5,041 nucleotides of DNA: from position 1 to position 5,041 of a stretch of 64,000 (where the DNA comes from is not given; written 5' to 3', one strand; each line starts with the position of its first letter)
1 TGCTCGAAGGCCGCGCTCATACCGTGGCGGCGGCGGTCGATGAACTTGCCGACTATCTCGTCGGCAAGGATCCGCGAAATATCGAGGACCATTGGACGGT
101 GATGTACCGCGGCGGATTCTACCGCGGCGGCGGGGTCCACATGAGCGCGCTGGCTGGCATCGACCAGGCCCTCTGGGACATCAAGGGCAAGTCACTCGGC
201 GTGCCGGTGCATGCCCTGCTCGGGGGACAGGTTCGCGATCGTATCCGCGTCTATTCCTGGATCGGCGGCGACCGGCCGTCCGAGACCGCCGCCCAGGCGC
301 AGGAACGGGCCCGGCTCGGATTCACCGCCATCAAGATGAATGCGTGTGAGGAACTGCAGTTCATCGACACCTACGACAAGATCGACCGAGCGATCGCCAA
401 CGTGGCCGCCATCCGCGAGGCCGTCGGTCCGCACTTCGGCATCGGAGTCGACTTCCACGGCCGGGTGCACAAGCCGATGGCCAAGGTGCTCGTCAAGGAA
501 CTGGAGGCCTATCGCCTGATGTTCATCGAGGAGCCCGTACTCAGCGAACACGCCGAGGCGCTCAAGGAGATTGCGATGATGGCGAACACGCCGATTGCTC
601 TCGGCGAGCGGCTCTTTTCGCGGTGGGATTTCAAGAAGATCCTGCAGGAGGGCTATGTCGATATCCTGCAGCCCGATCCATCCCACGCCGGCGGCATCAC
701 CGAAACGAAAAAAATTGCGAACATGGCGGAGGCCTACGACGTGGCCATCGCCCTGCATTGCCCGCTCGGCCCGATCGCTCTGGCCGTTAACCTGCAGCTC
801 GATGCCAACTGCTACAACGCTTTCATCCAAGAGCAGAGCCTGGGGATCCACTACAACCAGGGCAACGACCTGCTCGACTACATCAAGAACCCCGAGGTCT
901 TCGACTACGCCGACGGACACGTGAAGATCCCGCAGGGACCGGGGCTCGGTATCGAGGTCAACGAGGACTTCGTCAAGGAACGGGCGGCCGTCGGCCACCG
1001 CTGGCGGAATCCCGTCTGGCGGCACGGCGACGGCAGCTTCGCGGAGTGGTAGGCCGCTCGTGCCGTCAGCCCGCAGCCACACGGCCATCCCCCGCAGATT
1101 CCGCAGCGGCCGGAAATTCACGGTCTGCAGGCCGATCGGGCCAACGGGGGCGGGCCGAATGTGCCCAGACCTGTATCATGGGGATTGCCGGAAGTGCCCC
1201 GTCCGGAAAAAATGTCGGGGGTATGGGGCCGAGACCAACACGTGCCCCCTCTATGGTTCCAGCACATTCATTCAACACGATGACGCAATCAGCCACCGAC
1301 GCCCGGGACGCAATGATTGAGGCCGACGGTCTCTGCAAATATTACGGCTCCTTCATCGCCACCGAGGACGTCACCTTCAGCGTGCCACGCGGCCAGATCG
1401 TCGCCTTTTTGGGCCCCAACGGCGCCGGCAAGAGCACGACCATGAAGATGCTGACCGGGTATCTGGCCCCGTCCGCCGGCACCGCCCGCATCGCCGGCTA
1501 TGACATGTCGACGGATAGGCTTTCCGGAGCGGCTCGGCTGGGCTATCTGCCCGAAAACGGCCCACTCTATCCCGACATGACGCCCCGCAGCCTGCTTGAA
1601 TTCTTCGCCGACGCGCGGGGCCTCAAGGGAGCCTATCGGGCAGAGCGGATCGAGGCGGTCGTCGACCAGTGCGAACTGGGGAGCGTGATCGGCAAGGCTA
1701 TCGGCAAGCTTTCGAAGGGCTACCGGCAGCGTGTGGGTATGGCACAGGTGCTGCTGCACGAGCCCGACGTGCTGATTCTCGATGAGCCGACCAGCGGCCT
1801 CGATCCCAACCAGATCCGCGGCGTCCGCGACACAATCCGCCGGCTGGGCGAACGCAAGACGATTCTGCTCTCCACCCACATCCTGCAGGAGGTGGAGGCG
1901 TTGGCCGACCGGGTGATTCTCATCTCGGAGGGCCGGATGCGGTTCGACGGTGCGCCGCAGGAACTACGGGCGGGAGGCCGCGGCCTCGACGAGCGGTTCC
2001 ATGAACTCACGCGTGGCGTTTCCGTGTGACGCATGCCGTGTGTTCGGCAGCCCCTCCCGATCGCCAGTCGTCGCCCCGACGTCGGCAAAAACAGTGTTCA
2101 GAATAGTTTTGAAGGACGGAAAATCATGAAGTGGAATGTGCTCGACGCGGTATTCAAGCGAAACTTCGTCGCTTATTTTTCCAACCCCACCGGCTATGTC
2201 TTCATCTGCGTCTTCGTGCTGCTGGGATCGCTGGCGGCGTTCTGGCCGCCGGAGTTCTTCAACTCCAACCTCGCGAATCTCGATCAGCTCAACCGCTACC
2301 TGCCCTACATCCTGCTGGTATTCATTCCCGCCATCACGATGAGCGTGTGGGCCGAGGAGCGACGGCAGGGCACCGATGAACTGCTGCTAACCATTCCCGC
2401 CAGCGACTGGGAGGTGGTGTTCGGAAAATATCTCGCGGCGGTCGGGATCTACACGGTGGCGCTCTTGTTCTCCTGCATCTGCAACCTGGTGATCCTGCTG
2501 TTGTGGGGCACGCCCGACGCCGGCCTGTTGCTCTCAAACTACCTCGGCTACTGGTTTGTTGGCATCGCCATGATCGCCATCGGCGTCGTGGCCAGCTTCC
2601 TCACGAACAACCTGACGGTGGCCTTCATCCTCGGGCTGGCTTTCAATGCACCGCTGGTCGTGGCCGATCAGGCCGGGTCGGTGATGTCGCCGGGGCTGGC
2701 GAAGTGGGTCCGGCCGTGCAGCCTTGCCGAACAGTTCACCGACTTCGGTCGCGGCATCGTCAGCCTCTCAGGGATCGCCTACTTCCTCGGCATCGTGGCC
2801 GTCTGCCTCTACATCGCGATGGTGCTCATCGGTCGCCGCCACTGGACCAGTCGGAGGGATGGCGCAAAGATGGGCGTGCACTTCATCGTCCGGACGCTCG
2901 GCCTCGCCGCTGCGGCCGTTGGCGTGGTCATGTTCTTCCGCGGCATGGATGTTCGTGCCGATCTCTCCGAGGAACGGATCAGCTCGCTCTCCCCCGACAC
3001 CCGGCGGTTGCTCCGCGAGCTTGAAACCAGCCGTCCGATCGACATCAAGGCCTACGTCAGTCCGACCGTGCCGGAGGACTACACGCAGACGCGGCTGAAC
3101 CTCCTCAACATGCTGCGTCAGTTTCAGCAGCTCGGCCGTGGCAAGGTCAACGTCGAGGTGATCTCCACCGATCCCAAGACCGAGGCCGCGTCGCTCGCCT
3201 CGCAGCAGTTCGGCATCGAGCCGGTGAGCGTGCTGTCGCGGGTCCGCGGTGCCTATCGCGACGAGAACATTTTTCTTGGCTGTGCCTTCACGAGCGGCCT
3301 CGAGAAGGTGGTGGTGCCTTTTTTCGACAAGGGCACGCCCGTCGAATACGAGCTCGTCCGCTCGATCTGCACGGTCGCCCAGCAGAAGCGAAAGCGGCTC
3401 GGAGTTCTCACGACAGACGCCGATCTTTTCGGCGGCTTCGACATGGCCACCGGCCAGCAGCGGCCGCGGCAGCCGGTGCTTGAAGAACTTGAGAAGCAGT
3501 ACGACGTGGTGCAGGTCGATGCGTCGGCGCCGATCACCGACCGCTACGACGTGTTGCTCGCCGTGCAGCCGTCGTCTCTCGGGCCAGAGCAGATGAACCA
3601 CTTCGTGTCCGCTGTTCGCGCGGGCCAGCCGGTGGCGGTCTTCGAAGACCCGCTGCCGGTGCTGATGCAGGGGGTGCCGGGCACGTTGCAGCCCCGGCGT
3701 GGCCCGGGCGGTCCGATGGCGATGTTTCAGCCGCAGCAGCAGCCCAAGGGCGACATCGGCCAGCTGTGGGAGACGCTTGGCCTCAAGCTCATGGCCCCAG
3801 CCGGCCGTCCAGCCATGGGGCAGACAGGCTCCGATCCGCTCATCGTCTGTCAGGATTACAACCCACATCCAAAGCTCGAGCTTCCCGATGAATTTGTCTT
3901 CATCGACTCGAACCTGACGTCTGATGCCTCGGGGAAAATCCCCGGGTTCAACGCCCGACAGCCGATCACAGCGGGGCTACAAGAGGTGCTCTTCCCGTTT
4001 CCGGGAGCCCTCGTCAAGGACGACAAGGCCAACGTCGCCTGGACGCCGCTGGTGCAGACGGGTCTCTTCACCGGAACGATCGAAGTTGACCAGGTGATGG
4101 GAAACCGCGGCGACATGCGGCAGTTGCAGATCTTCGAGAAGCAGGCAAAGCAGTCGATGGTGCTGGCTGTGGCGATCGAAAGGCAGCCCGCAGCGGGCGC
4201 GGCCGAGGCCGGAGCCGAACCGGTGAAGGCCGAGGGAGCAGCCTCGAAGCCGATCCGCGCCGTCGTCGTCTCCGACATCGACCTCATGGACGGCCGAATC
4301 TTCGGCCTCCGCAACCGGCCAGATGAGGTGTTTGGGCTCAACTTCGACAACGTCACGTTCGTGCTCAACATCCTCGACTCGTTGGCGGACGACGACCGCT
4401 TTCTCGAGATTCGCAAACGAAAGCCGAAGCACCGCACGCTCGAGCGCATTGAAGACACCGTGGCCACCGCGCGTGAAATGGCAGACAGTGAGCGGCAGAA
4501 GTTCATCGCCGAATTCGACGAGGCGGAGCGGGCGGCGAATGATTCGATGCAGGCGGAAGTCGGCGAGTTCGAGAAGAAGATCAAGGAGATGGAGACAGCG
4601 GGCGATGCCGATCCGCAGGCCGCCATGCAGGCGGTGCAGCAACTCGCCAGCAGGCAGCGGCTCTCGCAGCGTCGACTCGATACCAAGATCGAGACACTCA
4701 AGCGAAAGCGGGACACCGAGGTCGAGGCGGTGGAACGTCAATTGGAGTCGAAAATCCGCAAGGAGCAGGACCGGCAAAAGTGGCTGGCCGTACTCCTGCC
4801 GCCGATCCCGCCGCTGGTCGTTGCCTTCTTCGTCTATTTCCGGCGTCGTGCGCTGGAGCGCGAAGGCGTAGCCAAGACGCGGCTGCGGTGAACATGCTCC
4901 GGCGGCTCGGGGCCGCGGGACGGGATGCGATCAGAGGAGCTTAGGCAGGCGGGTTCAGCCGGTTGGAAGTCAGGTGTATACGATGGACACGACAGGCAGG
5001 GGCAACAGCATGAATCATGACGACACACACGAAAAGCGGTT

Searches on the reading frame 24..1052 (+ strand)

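Call 77: search_protein_families(library=pfam, proteins=[window:24-1052:+], max_evalue=0.00001)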
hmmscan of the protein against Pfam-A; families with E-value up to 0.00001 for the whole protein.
window:24-1052:+ (342 aa): 2 families
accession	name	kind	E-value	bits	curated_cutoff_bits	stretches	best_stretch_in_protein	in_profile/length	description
PF13378.12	MR_MLE_C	-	1e-69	235.1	29.4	1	88-315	2-218/219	Enolase C-terminal domain-like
PF02746.21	MR_MLE_N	-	2.6e-17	63.6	22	1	5-67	59-117/117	Mandelate racemase / muconate lactonizing enzyme, N-terminal domain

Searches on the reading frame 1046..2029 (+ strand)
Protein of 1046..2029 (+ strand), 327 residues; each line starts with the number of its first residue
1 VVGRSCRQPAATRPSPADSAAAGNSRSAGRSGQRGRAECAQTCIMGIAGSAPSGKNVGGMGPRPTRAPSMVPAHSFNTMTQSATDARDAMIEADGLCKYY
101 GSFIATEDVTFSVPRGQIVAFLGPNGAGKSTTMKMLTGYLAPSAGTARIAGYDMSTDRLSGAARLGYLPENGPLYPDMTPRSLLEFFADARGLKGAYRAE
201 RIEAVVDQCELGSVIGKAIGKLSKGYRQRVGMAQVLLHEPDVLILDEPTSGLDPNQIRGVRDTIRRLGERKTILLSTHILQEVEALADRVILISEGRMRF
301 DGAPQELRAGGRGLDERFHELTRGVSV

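Call 77: search_protein_families(library=pfam, proteins=[window:1046-2029:+], max_evalue=0.00001)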
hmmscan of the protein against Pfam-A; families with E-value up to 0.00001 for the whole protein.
window:1046-2029:+ (327 aa): 2 families
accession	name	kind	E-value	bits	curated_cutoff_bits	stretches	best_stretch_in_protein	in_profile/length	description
PF00005.33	ABC_tran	-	8.7e-29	101.3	25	1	107-250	2-137/137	ABC transporter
PF13304.12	AAA_21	-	5.2e-10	40.3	27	1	236-281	252-301/304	AAA domain, putative AbiEii toxin, Type IV TA system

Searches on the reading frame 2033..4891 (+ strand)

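Call 77: search_protein_families(library=pfam, proteins=[window:2033-4891:+], max_evalue=0.00001)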
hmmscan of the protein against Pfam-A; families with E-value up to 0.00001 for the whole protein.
window:2033-4891:+ (952 aa): 6 families
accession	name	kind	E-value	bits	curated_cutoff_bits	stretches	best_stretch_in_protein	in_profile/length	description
PF09822.16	ABC_transp_aux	-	7.4e-25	88.2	34.7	1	453-779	1-287/288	ABC-type uncharacterized transport system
PF23357.1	DUF7088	-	2.1e-17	63.7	27.8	1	313-419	1-104/105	Domain of unknown function (DUF7088)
PF12679.13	ABC2_membrane_2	-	3e-10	40.2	27.2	1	96-205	80-192/283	ABC-2 family transporter protein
PF13346.12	ABC2_membrane_5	-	2.8e-09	37.3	25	1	92-264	40-197/205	ABC-2 family transporter protein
PF12698.13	ABC2_membrane_3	-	3.7e-08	33.3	31.6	1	76-211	154-285/347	ABC-2 family transporter protein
PF12730.13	ABC2_membrane_4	-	3e-07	31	27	1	57-204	23-171/179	ABC-2 family transporter protein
